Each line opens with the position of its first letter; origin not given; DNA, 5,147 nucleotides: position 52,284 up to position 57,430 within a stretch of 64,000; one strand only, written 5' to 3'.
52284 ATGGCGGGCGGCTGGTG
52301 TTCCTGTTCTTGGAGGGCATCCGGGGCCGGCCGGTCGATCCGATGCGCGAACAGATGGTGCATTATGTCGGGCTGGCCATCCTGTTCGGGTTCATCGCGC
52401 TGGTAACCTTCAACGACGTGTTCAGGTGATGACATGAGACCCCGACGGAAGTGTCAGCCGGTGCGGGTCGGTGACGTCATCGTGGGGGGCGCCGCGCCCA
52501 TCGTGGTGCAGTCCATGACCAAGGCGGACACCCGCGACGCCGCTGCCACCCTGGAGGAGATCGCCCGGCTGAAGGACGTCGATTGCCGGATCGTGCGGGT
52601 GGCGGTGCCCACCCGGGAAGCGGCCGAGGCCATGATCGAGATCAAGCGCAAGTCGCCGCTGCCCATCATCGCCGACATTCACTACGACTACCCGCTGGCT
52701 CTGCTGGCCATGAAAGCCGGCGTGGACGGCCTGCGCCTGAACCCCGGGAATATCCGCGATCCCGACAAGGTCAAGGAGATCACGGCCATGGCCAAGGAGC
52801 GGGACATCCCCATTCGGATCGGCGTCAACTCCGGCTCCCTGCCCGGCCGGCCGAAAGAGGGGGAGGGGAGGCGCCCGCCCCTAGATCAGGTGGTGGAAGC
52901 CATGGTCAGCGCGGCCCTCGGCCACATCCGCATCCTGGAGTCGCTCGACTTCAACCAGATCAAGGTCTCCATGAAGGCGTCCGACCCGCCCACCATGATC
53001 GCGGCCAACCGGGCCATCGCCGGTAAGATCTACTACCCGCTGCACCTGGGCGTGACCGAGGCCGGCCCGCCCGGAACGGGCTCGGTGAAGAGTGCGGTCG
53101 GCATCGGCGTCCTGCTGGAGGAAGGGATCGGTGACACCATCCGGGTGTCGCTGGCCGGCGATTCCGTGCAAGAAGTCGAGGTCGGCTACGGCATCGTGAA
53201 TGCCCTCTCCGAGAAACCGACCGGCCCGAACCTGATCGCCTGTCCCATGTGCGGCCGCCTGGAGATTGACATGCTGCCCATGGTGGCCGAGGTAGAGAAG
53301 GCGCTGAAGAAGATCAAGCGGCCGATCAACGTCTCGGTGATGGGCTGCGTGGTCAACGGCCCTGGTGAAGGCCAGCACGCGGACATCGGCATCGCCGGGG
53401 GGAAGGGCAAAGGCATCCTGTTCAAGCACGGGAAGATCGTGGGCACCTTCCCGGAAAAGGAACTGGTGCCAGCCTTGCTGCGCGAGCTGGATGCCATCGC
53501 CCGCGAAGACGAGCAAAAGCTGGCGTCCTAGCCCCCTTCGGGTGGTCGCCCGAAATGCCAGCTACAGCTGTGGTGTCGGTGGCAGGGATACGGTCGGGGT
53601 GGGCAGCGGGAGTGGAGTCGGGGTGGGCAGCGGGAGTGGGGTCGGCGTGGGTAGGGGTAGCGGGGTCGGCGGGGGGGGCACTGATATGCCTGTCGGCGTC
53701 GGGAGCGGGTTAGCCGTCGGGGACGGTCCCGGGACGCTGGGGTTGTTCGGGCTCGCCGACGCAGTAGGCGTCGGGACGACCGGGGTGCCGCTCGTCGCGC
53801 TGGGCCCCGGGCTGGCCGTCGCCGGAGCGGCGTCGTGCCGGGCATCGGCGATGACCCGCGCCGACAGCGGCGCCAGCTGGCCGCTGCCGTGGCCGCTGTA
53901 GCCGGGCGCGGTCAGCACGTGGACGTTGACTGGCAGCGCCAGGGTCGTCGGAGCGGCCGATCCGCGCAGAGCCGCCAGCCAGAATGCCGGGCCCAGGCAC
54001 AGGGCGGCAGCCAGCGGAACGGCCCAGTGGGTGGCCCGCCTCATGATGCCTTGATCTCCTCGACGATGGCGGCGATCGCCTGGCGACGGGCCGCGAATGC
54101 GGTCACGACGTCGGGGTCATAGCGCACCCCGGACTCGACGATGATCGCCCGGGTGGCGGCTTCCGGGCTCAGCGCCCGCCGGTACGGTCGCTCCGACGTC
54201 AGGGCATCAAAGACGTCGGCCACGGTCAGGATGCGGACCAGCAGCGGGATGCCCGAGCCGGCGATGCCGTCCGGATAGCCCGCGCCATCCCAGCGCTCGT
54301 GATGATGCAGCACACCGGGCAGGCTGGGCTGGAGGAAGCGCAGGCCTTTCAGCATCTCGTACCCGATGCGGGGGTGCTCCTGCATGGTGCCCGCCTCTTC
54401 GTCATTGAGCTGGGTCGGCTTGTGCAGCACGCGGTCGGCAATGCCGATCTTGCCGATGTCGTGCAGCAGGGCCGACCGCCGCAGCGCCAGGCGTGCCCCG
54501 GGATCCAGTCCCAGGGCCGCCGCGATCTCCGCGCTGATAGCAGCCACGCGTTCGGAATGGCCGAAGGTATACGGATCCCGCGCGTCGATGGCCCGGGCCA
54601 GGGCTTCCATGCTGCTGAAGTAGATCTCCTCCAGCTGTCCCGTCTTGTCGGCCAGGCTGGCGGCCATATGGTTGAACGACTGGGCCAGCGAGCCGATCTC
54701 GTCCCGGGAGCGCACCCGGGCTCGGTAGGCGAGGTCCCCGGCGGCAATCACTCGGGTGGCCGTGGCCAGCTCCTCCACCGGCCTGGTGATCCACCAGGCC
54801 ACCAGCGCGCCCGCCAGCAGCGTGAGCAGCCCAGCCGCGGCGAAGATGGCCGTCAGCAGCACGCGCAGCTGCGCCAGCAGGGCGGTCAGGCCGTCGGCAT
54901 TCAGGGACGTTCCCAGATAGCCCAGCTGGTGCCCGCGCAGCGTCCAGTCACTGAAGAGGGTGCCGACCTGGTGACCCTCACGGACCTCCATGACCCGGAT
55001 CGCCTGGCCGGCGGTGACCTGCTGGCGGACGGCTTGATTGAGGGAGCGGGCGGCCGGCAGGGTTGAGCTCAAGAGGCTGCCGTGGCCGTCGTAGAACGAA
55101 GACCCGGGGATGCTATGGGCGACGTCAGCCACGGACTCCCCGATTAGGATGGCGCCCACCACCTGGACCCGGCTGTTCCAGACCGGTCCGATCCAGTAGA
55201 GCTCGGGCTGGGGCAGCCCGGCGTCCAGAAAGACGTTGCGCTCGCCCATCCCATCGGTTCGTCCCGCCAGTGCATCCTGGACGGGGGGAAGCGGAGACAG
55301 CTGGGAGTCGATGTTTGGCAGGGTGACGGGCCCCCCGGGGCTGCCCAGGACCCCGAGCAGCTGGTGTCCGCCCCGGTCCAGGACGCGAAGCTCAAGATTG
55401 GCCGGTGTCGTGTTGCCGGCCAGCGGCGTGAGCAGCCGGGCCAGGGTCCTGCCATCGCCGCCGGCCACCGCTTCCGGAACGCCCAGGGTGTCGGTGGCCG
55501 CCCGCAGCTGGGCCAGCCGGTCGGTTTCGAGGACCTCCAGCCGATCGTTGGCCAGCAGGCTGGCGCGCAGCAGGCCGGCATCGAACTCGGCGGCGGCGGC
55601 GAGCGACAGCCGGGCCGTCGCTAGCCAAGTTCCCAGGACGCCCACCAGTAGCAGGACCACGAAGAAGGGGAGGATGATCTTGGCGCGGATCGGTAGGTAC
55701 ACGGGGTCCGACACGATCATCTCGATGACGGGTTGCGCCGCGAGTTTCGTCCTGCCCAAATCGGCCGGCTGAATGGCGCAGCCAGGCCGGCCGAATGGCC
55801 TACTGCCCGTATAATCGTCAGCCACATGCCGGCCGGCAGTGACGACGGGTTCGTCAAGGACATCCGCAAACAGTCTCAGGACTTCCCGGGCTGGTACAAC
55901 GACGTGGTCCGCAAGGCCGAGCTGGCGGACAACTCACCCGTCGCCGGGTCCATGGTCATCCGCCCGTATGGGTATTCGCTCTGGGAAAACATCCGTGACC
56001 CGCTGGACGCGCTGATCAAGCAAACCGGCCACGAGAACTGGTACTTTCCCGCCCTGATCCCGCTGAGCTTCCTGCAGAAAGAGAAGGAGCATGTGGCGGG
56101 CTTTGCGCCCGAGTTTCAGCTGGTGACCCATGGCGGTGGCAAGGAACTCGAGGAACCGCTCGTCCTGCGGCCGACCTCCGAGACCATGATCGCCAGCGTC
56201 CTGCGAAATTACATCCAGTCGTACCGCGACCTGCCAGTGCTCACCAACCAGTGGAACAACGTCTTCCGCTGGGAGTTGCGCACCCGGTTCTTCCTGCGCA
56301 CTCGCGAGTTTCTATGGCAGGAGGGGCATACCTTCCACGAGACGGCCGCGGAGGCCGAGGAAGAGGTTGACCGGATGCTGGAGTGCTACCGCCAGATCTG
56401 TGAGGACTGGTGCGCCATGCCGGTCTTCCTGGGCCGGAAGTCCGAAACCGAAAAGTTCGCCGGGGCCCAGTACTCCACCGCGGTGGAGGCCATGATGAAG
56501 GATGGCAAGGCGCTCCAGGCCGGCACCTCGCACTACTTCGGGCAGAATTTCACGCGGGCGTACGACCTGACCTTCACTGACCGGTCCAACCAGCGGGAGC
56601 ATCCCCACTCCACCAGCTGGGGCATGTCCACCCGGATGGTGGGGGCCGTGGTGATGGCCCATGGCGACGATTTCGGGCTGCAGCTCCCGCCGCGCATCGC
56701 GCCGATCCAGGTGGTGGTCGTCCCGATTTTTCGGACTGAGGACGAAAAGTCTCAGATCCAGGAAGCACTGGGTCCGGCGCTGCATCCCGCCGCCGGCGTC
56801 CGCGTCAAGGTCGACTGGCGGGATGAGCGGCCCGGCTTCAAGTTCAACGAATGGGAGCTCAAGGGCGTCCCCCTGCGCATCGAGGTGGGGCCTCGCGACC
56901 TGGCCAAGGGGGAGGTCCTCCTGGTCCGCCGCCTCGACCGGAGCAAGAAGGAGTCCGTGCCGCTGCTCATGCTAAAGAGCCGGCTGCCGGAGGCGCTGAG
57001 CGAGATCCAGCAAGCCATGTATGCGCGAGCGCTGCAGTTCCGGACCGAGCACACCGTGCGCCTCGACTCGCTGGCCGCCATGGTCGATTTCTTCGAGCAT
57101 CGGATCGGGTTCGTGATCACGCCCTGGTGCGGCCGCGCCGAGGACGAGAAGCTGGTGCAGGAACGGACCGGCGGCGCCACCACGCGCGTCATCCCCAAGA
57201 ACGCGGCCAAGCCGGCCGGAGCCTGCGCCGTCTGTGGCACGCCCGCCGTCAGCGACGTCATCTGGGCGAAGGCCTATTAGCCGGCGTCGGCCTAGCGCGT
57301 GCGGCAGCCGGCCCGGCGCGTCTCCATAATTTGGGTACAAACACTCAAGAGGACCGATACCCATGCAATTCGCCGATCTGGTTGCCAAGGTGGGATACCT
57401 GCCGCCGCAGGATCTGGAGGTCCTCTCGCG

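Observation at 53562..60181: Shared short motif in the two stalk proteins defines a likely new small-protein family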

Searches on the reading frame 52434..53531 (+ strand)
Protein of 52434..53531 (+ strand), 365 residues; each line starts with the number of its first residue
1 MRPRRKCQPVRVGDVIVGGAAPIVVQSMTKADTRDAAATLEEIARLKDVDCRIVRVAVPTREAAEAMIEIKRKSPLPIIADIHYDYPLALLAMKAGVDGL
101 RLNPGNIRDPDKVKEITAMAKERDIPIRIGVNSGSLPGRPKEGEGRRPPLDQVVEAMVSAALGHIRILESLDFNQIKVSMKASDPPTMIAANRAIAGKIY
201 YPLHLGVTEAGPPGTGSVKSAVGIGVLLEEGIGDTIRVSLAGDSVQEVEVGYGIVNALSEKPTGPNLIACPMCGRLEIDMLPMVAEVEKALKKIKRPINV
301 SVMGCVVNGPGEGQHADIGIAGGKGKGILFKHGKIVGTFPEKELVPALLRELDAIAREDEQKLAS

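Call 4: search_protein_families(library=pfam, proteins=[window:52434-53531:+], max_evalue=0.01)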
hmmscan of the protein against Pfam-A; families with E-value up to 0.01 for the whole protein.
window:52434-53531:+ (365 aa): 1 family
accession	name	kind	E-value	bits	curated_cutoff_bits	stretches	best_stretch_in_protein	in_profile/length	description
PF04551.19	GcpE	-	2.4e-134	448.1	32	1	8-353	2-342/343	GcpE protein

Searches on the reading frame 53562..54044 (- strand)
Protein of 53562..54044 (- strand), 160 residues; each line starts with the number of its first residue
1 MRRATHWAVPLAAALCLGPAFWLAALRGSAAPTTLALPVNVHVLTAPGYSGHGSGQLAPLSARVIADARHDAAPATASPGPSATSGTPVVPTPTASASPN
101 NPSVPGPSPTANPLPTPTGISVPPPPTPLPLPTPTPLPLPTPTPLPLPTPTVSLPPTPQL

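Call 4: search_protein_families(library=pfam, proteins=[window:53562-54044:-], max_evalue=0.01)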
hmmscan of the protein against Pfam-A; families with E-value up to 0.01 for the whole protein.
window:53562-54044:- (160 aa): 0 families

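Call 23: search_protein_families(library=ncbifam, proteins=[window:53562-54044:-], max_evalue=1)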
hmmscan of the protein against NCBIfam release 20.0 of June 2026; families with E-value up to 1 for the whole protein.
window:53562-54044:- (160 aa): 0 families

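Call 61: predict_structure(alignment_id=A4)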
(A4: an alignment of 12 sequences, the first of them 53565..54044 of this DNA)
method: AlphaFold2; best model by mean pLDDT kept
length: 160 residues; sequences in the alignment: 12
mean_pLDDT: 58.8   pTM: 0.18
mean pLDDT of the five models: 58.8, 58.8, 55.7, 55.5, 53.1
residues with pLDDT >= 90: 0; 70-90: 37; 50-70: 78; < 50: 45
segments of 3 or more residues with pLDDT < 50: 34-53, 78-91, 94-98
pLDDT, mean of each block of 10 residues (from residue 1): 67 80 75 47 46 53 71 53 44 47 54 54 57 63 70 61
secondary structure, 60 per line:
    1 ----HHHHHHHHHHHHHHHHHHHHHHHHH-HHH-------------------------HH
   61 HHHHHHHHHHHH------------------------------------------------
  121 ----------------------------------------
elements in order: H5-29 H59-72

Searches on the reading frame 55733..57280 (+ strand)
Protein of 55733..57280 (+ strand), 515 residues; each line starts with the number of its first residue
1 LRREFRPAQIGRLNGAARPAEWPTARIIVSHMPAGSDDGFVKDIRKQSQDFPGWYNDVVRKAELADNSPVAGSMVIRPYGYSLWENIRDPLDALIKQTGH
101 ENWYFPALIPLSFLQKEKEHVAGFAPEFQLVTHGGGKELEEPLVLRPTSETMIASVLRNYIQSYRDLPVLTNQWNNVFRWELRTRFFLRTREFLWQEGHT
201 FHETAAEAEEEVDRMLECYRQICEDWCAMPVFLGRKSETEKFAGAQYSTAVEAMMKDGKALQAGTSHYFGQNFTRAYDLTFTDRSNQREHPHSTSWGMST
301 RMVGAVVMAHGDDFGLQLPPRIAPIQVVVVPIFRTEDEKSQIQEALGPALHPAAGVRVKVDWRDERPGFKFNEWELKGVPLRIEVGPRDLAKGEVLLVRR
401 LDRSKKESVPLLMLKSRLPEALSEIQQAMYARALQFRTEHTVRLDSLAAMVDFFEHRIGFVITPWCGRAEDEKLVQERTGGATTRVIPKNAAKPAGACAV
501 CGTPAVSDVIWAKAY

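Call 4: search_protein_families(library=pfam, proteins=[window:55733-57280:+], max_evalue=0.01)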
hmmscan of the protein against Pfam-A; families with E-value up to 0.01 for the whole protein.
window:55733-57280:+ (515 aa): 3 families
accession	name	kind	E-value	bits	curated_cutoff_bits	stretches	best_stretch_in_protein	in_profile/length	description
PF00587.30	tRNA-synt_2b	-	3e-22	80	29.3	1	138-307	6-176/179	tRNA synthetase class II core domain (G, H, P, S and T)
PF03129.25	HGTP_anticodon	-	2.9e-15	56.6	21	1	326-417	1-90/94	Anticodon binding domain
PF09180.16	ProRS-C_1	-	8.2e-14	52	31.5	1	459-515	12-71/71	Prolyl-tRNA synthetase, C-terminal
